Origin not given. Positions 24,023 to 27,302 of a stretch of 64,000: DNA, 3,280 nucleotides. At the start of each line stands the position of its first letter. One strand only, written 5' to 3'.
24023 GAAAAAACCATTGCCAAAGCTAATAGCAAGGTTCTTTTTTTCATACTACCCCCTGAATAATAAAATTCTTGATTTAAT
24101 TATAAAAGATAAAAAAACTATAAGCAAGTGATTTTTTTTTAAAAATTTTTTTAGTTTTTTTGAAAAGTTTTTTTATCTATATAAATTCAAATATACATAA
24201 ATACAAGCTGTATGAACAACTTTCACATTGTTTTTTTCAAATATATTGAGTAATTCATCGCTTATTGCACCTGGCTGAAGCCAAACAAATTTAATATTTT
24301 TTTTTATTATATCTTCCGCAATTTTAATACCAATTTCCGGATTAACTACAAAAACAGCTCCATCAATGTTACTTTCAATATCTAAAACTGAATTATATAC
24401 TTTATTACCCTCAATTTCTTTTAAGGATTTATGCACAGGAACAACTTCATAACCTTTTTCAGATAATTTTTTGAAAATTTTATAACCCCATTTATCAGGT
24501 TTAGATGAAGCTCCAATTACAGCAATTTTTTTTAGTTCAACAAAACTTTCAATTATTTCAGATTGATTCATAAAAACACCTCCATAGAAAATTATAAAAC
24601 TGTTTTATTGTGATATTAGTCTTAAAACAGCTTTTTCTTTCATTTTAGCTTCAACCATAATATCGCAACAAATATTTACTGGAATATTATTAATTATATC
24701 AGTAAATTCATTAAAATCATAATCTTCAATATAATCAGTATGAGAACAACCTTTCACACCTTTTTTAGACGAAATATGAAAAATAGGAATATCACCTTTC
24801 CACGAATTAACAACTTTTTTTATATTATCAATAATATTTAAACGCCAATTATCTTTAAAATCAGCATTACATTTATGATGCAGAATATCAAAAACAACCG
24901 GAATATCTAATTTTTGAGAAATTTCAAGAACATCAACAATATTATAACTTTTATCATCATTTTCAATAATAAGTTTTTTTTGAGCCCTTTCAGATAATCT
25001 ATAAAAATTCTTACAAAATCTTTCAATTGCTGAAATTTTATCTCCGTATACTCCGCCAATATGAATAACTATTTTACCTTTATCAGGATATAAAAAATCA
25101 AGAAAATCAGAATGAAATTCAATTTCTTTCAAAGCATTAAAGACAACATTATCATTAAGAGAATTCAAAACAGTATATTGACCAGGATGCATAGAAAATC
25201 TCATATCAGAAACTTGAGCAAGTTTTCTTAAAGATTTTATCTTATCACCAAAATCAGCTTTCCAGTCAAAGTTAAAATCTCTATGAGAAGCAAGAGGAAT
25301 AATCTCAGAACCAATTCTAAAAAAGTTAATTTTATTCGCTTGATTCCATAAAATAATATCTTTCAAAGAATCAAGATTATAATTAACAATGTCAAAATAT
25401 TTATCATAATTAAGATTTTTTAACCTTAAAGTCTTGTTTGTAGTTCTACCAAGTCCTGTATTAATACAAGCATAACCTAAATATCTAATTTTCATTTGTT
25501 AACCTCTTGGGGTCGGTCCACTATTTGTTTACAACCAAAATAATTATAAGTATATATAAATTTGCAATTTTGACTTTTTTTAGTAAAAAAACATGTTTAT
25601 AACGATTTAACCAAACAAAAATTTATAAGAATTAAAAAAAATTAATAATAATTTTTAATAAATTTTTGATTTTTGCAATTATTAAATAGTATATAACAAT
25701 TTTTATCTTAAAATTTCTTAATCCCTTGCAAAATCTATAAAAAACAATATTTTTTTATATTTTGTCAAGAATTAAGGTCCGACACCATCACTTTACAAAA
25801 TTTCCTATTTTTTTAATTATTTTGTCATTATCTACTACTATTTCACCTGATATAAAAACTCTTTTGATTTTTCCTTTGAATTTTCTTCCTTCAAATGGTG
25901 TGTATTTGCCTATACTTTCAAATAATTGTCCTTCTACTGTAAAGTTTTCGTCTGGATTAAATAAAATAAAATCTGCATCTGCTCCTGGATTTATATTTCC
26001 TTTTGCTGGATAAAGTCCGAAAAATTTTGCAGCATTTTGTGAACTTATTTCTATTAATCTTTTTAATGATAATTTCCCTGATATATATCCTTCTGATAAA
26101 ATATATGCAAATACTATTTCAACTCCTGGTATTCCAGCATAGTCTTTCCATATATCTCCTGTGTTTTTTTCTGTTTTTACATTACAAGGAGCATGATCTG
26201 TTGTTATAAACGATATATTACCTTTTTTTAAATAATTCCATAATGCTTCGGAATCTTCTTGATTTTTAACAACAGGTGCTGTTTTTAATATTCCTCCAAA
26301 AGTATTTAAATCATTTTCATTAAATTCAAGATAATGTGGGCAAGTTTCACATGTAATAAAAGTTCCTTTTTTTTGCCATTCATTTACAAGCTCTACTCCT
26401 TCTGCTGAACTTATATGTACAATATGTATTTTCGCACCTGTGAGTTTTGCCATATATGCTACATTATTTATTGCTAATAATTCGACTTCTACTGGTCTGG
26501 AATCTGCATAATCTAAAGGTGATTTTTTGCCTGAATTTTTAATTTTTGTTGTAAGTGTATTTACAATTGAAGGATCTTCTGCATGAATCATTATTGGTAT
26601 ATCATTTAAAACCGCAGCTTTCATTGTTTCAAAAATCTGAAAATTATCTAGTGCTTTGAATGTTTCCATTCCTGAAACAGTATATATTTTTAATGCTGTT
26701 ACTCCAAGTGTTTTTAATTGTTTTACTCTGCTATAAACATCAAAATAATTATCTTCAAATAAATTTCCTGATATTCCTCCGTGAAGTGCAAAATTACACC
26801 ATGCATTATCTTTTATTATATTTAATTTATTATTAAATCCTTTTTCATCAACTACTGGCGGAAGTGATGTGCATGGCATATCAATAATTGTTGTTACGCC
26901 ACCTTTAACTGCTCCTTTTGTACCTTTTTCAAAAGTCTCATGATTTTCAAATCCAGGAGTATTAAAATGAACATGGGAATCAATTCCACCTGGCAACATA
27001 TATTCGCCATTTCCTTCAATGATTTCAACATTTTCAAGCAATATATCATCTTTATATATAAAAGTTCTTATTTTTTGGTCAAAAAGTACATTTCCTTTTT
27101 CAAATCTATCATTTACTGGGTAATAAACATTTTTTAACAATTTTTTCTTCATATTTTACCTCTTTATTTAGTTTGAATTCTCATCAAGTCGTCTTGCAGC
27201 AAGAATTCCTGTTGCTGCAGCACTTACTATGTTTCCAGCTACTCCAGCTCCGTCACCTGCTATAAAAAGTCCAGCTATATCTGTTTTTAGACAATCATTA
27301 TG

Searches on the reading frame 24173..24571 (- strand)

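Call 28: search_protein_families(library=pfam, proteins=[window:24173-24571:-], max_evalue=0.00001)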
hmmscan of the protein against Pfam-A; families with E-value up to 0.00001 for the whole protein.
window:24173-24571:- (132 aa): 2 families
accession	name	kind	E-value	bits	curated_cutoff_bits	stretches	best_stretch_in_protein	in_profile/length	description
PF13380.12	CoA_binding_2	-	1.6e-33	116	22.8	1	14-127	1-114/116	CoA binding domain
PF02629.25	CoA_binding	-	1.3e-08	35.9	22.3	1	13-97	3-92/97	CoA binding domain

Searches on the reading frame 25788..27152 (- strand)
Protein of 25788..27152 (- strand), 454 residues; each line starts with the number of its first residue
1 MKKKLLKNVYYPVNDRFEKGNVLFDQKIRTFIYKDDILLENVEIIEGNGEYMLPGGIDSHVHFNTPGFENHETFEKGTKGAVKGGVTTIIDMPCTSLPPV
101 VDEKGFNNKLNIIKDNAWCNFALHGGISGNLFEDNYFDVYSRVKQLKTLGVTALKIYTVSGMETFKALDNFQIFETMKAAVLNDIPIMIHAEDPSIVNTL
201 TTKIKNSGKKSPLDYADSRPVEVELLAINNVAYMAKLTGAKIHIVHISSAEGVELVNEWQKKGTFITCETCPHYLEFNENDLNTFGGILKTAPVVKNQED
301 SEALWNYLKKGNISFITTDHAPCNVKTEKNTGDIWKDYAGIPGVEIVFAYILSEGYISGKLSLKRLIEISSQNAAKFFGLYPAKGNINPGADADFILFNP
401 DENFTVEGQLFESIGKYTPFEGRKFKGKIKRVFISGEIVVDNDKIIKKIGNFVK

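Call 28: search_protein_families(library=pfam, proteins=[window:25788-27152:-], max_evalue=0.00001)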
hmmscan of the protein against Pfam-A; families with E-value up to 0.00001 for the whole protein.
window:25788-27152:- (454 aa): 2 families
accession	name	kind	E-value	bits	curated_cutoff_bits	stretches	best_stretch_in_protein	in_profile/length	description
PF01979.26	Amidohydro_1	-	1.2e-34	120.6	25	1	51-439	1-345/345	Amidohydrolase family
PF07969.17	Amidohydro_3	-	3.8e-10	40.3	29.7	0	358-412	404-458/472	Amidohydrolase family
